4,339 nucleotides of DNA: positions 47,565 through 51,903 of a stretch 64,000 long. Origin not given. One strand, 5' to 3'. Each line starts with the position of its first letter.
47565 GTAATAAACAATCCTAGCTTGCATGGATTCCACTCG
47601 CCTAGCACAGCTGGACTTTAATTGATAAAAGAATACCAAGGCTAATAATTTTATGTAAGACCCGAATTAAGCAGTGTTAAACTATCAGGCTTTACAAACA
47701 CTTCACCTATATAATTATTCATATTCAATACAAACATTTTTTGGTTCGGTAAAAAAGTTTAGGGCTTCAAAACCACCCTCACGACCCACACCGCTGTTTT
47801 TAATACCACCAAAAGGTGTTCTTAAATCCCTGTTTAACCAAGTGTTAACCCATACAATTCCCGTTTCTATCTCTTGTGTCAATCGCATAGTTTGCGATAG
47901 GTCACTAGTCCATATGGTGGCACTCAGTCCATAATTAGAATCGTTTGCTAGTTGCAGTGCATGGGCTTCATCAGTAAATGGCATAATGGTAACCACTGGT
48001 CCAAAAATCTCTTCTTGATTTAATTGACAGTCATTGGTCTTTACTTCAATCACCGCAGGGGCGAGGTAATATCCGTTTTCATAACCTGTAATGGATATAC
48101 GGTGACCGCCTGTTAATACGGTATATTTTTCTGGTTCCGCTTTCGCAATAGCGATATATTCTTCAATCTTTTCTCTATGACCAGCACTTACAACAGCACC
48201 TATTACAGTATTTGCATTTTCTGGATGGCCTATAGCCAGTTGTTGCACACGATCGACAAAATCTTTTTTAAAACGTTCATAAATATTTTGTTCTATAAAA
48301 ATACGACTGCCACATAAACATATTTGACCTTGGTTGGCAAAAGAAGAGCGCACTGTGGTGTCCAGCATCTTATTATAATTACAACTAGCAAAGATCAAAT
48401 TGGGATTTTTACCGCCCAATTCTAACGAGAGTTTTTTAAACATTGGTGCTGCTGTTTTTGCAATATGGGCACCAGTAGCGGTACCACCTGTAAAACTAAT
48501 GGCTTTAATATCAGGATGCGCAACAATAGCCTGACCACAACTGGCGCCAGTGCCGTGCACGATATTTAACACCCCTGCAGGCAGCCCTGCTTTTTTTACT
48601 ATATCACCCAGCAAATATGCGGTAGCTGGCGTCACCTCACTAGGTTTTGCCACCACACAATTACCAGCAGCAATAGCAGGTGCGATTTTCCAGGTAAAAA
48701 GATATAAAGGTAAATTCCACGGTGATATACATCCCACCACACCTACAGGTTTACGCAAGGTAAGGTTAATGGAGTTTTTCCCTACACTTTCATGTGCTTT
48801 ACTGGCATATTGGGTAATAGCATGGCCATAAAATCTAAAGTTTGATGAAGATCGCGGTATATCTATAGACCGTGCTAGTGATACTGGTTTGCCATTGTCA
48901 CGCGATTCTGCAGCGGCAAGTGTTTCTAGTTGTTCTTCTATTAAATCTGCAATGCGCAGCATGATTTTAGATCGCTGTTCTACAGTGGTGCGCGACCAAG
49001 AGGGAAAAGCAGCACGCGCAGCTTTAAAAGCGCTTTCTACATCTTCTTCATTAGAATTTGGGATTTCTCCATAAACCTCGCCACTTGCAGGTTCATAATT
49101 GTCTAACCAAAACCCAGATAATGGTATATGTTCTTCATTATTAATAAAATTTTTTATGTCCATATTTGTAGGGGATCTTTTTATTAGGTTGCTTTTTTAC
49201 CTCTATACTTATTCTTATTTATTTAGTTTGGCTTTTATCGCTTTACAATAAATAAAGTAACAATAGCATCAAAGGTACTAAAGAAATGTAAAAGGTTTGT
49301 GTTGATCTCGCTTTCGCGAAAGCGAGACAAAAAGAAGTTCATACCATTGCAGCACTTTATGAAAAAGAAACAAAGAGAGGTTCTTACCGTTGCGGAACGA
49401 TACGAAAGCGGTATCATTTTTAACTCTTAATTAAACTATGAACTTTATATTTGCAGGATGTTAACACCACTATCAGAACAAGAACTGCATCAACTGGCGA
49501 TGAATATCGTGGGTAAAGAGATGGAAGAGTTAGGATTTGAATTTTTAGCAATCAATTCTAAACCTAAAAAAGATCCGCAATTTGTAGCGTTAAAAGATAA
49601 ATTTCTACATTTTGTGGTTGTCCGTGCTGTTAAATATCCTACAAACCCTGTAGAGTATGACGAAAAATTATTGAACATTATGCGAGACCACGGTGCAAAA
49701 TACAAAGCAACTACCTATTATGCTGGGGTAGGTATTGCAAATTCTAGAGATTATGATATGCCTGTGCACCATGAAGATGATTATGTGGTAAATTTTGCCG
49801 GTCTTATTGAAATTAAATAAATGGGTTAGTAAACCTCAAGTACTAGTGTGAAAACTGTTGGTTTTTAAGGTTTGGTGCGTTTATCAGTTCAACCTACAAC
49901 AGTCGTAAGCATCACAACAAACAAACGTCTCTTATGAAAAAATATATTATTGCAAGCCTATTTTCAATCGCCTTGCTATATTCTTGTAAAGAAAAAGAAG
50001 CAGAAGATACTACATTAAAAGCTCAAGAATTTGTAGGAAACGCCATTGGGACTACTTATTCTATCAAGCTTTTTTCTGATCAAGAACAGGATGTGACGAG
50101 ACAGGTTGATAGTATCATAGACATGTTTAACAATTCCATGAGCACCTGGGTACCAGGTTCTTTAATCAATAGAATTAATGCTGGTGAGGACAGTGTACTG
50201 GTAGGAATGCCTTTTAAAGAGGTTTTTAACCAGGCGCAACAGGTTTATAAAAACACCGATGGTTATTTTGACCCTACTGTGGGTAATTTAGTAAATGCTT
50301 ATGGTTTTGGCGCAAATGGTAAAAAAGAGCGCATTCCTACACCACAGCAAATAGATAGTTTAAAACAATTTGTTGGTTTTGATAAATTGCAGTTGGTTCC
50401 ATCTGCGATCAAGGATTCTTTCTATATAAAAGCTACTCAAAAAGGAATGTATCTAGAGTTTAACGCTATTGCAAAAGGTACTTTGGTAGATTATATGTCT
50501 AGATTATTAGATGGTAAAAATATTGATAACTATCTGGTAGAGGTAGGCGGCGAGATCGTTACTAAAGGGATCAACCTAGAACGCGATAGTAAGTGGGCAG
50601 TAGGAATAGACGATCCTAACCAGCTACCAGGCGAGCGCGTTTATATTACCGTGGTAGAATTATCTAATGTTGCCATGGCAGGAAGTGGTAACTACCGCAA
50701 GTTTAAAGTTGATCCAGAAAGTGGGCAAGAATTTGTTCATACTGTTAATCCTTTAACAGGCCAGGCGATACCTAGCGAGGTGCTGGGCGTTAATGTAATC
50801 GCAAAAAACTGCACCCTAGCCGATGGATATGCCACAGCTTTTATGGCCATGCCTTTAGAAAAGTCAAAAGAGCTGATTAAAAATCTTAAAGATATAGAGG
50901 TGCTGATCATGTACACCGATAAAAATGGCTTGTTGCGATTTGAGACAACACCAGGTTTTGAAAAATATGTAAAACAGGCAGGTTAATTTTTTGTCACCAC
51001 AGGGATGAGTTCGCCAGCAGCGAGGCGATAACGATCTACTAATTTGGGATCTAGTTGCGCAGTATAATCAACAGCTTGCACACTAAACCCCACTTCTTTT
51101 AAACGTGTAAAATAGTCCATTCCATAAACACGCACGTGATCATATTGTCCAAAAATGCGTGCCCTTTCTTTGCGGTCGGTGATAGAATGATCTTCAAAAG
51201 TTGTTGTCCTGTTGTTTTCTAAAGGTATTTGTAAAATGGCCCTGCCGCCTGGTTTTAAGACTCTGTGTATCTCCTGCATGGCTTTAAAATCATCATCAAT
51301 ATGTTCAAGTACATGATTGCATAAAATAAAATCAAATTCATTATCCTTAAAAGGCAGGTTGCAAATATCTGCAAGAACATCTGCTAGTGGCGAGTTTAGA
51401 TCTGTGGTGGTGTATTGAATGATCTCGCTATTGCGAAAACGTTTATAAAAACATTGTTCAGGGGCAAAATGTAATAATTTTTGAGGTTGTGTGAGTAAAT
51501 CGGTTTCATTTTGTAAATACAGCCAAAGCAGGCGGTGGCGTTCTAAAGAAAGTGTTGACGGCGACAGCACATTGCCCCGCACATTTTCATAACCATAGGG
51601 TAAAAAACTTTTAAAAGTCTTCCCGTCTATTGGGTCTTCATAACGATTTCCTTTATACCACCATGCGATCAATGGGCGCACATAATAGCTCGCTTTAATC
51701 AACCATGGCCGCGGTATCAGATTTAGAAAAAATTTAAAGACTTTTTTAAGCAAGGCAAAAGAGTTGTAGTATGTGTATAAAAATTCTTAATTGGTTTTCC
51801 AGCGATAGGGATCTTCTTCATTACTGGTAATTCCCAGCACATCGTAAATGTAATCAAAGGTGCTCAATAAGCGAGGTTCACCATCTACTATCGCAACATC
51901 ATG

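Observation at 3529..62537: Massively over-represented 16-bp palindrome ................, also embedded in conserved CDSs in all three frames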

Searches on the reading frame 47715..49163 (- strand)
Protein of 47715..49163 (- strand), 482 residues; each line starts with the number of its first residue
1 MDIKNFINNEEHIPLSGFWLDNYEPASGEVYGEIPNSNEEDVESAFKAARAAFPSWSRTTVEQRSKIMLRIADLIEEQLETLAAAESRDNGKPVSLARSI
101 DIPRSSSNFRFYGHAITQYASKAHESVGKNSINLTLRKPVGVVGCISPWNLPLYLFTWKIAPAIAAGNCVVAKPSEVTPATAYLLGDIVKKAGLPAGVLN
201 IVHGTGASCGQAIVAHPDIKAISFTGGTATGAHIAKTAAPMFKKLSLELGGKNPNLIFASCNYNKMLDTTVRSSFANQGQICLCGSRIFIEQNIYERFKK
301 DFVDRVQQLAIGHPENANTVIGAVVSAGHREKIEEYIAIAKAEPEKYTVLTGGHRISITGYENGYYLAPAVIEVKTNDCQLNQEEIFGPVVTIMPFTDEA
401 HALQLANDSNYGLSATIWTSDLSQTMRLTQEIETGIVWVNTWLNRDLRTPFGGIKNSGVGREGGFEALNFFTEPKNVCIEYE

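Call 6: search_protein_families(library=pfam, proteins=[window:47715-49163:-])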
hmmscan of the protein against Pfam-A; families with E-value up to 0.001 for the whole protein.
window:47715-49163:- (482 aa): 1 family
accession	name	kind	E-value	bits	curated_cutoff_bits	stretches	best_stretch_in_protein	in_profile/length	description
PF00171.27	Aldedh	-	5.3e-166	553.2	23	1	21-477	10-461/461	Aldehyde dehydrogenase family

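Call 76: search_solved_structures(query=window:47715-49163:-, show_alignments=1, max_evalue=1e-100)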
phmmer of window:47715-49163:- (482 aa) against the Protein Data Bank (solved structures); distinct sequences matched with E-value up to 1e-100: 27.
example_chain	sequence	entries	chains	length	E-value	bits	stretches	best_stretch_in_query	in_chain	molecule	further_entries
4u3w_A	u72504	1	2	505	5.1e-131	441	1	4-480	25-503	2-aminomuconate 6-semialdehyde dehydrogenase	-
7bzv_A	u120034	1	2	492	1.3e-128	433.1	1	21-480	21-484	2-aminomuconic 6-semialdehyde dehydrogenase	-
4npi_A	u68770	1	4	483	3.9e-124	418.3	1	18-480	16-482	2-aminomuconate 6-semialdehyde dehydrogenase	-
4i1w_A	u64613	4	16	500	4.4e-124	418.2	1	18-480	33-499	2-aminomuconate 6-semialdehyde dehydrogenase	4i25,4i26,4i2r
5kj5_A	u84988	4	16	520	2.5e-123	415.7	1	19-480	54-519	2-aminomuconate 6-semialdehyde dehydrogenase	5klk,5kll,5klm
4oe2_A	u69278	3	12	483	2.7e-123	415.6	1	18-480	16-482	2-aminomuconate 6-semialdehyde dehydrogenase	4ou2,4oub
5kln_A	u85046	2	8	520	6.6e-123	414.3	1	19-480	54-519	2-aminomuconate 6-semialdehyde dehydrogenase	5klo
4o6r_A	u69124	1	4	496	1.9e-111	376.5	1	20-479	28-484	Aldehyde Dehydrogenase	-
2d4e_A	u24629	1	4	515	5.1e-110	371.8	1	13-479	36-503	5-carboxymethyl-2-hydroxymuconate semialdehyde dehydrogenase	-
6bjp_A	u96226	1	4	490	2.2e-109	369.7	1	15-480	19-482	NAD/NADP-dependent betaine aldehyde dehydrogenase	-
2wox_A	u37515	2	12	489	4.7e-109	368.6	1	15-480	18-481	BETAINE ALDEHYDE DEHYDROGENASE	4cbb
2wme_A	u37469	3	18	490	4.7e-109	368.6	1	15-480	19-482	BETAINE ALDEHYDE DEHYDROGENASE | NAD/NADP-dependent betaine aldehyde dehydrogenase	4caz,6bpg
2xdr_A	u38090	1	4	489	3.2e-108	365.9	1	15-480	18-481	BETAINE ALDEHYDE DEHYDROGENASE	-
3zqa_A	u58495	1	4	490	8.4e-108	364.5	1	15-480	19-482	BETAINE ALDEHYDE DEHYDROGENASE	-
4go4_A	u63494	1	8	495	8.6e-107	361.2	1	15-479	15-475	Putative gamma-hydroxymuconic semialdehyde dehydrogenase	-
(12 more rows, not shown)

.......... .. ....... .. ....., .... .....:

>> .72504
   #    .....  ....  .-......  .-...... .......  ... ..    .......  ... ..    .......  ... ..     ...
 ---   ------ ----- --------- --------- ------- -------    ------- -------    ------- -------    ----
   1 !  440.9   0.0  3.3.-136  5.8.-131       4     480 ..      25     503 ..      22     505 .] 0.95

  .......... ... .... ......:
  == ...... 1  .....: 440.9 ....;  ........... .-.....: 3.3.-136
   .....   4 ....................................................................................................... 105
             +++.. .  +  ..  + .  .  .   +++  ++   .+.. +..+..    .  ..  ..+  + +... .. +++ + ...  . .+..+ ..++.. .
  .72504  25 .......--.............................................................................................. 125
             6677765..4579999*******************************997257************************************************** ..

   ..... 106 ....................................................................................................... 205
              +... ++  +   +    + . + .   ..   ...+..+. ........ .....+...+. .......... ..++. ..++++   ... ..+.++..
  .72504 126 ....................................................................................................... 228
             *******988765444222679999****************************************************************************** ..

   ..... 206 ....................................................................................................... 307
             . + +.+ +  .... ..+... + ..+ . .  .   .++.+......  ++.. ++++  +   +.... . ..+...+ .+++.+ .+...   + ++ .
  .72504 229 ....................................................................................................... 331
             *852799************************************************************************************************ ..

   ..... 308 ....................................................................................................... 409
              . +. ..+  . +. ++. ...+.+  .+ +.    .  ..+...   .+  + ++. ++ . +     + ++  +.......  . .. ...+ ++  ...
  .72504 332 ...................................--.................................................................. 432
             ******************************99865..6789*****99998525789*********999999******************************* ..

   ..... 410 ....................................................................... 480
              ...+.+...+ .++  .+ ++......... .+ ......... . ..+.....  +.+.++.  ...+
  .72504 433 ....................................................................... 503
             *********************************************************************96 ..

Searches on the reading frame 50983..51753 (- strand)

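Call 6: search_protein_families(library=pfam, proteins=[window:50983-51753:-])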
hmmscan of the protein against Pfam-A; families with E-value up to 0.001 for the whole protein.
window:50983-51753:- (256 aa): 7 families
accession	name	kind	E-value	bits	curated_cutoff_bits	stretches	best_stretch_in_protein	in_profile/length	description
PF08241.18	Methyltransf_11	-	5.5e-17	62.6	21.2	1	126-173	47-94/95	Methyltransferase domain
PF13489.12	Methyltransf_23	-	4.8e-11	43.1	27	1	132-225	74-161/164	Methyltransferase domain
PF13649.12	Methyltransf_25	-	1.6e-10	42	27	1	126-170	51-97/97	Methyltransferase domain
PF13847.12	Methyltransf_31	-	4.5e-09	36.6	27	1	128-176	61-111/145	Methyltransferase domain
PF08242.18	Methyltransf_12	-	6e-08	33.8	30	1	132-171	64-97/98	Methyltransferase domain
PF01209.24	Ubie_methyltran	-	1.6e-06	28.1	20.1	1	128-173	105-150/233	ubiE/COQ5 methyltransferase family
PF05219.18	DREV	-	0.00062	19.4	26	1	133-197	145-209/265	DREV methyltransferase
